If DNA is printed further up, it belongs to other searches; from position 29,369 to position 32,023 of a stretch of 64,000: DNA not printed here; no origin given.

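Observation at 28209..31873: Class-I aminotransferase translationally coupled (GTGA) to a divergent, extended transketolase-family TPP enzyme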

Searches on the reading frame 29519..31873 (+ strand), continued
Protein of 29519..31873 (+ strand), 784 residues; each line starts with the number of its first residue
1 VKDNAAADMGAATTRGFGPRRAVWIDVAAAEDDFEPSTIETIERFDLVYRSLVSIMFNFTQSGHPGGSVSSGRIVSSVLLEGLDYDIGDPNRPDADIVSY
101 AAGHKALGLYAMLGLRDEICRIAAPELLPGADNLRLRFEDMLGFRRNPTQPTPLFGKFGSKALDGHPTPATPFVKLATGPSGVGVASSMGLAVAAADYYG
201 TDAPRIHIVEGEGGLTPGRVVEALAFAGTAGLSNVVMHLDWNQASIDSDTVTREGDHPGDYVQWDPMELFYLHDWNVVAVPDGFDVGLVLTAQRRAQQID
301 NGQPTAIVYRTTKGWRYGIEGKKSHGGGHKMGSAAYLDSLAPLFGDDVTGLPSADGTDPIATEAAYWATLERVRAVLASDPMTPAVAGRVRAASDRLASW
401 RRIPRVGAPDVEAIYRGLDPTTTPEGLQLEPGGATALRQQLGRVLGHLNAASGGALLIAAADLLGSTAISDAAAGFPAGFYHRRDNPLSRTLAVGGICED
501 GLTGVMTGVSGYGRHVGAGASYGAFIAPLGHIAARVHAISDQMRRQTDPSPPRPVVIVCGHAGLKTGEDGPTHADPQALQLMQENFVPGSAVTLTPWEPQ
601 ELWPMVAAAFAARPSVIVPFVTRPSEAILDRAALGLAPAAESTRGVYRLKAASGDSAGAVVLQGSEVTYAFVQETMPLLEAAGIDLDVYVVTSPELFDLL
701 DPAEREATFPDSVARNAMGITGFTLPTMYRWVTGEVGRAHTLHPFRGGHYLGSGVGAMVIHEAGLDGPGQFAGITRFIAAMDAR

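Call 77: search_protein_families(library=pfam, alignment_id=A4, max_evalue=0.00001)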
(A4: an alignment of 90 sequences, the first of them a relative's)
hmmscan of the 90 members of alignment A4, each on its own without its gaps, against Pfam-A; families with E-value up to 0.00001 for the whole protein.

A. member 1, L016:2831-4390:- (519 aa): 0 families

B. families by the number of members that match (of 90 scanned): 147 families (the first 25 are shown)
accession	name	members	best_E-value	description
PF00324.27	AA_permease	3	3.5e-39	Amino acid permease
PF00464.25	SHMT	2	5.3e-148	Serine hydroxymethyltransferase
PF07992.20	Pyr_redox_2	2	2.1e-71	Pyridine nucleotide-disulphide oxidoreductase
PF02852.28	Pyr_redox_dim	2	1.5e-33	Pyridine nucleotide-disulphide oxidoreductase, dimerisation domain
PF05163.17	DinB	2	3e-29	DinB family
PF00070.33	Pyr_redox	2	3.1e-22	Pyridine nucleotide-disulphide oxidoreductase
PF13738.12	Pyr_redox_3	2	8.2e-12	Pyridine nucleotide-disulphide oxidoreductase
PF01590.32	GAF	2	1.7e-11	GAF domain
PF03486.20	HI0933_like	2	4e-10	HI0933-like protein Rossmann domain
PF13450.12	NAD_binding_8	2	9e-10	NAD(P)-binding Rossmann-like domain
PF12867.12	DinB_2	2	2.3e-09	DinB superfamily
PF12831.13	FAD_oxidored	2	5.7e-09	FAD dependent oxidoreductase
PF00890.30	FAD_binding_2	2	6.2e-08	FAD binding domain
PF13231.12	PMT_2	2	5.6e-07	Dolichyl-phosphate-mannose-protein mannosyltransferase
PF18962.6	Por_Secre_tail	2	2.3e-06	Secretion system C-terminal sorting domain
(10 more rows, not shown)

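Call 81: search_protein_families(library=pfam, proteins=[L142:6579-7739:-, L147:6491-7645:+, L155:10311-11462:-, L148:10446-11621:+, L112:6803-7858:-, L071:6703-7911:-, L103:4362-5459:-, L114:6087-7166:+, L166:11228-12451:-, L080:3-1361:+], max_evalue=0.00001)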
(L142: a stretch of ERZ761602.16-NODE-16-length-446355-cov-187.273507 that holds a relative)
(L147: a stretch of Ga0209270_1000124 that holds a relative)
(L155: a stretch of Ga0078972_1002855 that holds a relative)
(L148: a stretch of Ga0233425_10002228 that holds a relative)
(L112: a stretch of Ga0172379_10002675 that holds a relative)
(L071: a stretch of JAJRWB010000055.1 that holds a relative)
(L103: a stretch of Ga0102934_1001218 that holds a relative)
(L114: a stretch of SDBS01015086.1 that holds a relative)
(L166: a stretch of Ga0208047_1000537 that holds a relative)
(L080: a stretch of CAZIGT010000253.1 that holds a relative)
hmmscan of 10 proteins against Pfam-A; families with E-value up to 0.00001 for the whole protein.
L142:6579-7739:- (386 aa): 5 families
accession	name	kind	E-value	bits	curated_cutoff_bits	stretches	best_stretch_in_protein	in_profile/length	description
PF00534.26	Glycos_transf_1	-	2.9e-34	118.5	26.4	1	196-360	5-169/172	Glycosyl transferases group 1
PF13692.12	Glyco_trans_1_4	-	1.8e-28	100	27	1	208-349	3-142/142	Glycosyl transferases group 1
PF13439.12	Glyco_transf_4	-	6.4e-18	65.8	28.5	1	28-184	1-169/170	Glycosyltransferase Family 4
PF13579.12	Glyco_trans_4_4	-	7.7e-08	33.3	29.7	1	29-164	1-143/158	Glycosyl transferase 4-like domain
PF13477.12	Glyco_trans_4_2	-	2.5e-06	28.1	23.4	1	31-130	9-107/139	Glycosyl transferase 4-like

L147:6491-7645:+ (384 aa): 5 families
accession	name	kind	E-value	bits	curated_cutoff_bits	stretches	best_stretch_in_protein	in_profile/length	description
PF02754.22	CCG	-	2.6e-35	120.8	20.6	2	272-359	1-84/85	Cysteine-rich domain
PF13183.11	Fer4_8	-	4e-13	50.1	27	1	16-81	1-64/68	4Fe-4S dicluster domain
PF13534.11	Fer4_17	-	2.1e-08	35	22.2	1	19-81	1-56/61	4Fe-4S dicluster domain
PF12838.12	Fer4_7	-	2e-07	31.8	27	1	19-81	1-48/52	4Fe-4S dicluster domain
PF13187.11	Fer4_9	-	6.2e-06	26.6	27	1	19-81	1-47/52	4Fe-4S dicluster domain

L155:10311-11462:- (383 aa): 0 families

L148:10446-11621:+ (391 aa): 1 family
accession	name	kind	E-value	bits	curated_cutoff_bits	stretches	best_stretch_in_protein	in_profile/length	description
PF02595.20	Gly_kinase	-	1.2e-118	396.7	23.3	1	3-368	1-364/372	Glycerate kinase family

L112:6803-7858:- (351 aa): 1 family
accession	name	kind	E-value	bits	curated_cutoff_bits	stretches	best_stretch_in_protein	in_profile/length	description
PF01116.26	F_bP_aldolase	-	2.4e-95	319.7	25.5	1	37-349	1-276/277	Fructose-bisphosphate aldolase class-II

L071:6703-7911:- (402 aa): 1 family
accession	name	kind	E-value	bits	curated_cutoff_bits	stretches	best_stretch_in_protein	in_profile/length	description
PF24517.2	CBM96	-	1.8e-09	38.1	26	1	101-281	6-162/164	Carbohydrate-binding module family 96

L103:4362-5459:- (365 aa): 1 family
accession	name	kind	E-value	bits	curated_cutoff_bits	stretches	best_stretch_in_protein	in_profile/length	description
PF01244.27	Peptidase_M19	-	1.3e-98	330.5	26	1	8-361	7-318/319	Membrane dipeptidase (Peptidase family M19)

L114:6087-7166:+ (359 aa): 1 family
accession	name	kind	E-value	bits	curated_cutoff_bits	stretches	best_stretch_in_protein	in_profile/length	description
PF00246.29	Peptidase_M14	-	1e-13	52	21.6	1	104-276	2-136/286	Zinc carboxypeptidase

L166:11228-12451:- (407 aa): 3 families
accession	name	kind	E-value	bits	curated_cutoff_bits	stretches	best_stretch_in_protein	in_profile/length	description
PF11700.14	ATG22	-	4.8e-57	194.2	24.1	1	53-400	78-476/482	Vacuole effluxer Atg22 like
PF07690.21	MFS_1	-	1.2e-27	97.2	33.4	2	50-307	36-289/347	Major Facilitator Superfamily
PF13347.12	MFS_2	-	2.1e-08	33.6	27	0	20-134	237-346/427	MFS/sugar transport protein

L080:3-1361:+ (452 aa): 2 families
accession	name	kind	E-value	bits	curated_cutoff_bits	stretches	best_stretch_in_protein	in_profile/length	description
PF02129.25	Peptidase_S15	-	3.8e-10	40.3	23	1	241-337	37-134/262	X-Pro dipeptidyl-peptidase (S15 family)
PF00561.26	Abhydrolase_1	-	4.9e-06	26.8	25.8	1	247-374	20-150/245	alpha/beta hydrolase fold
